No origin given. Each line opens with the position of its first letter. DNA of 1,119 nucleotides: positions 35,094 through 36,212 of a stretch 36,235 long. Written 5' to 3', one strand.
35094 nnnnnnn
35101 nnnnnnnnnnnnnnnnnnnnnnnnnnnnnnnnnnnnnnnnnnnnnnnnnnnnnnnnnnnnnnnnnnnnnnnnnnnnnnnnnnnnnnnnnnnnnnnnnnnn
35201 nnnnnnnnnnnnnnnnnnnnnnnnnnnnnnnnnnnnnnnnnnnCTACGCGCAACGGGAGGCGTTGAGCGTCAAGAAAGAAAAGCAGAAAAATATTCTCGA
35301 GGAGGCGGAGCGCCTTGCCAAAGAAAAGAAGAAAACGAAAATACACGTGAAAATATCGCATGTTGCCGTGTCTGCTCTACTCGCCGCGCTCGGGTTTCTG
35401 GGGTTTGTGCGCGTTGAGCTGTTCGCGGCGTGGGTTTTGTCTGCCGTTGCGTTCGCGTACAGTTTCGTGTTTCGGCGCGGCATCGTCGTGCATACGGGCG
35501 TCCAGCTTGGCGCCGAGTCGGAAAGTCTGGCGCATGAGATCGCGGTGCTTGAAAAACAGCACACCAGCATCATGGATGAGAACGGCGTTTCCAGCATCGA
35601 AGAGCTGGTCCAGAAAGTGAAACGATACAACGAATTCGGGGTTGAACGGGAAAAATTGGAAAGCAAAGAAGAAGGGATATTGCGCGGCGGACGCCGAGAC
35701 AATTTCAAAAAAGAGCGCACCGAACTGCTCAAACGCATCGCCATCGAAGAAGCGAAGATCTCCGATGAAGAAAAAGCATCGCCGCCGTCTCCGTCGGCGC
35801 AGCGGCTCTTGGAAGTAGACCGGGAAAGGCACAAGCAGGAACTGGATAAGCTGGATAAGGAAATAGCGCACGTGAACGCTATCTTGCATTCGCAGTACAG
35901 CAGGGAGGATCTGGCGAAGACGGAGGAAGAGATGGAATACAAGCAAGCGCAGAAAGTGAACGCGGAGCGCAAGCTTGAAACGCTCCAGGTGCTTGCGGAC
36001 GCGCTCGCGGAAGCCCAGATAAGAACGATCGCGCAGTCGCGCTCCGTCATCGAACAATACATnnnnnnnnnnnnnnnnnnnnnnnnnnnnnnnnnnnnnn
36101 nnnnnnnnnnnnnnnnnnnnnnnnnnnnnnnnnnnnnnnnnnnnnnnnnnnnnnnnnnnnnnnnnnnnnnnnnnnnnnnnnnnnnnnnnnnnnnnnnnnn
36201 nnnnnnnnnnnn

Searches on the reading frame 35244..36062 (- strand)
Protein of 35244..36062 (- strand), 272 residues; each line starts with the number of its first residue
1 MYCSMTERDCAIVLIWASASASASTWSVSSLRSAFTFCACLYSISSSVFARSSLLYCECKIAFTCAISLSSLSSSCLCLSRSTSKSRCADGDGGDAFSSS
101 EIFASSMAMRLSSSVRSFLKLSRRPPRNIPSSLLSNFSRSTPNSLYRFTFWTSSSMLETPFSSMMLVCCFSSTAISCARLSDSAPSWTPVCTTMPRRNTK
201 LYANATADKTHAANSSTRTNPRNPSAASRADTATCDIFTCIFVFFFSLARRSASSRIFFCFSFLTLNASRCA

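Call 106: find_encoding_contigs(protein=window:35244-36062:-, flank=10000, max_places=1)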
Protein window:35244-36062:- (272 aa): no gene with exactly this product is on record in the collection.
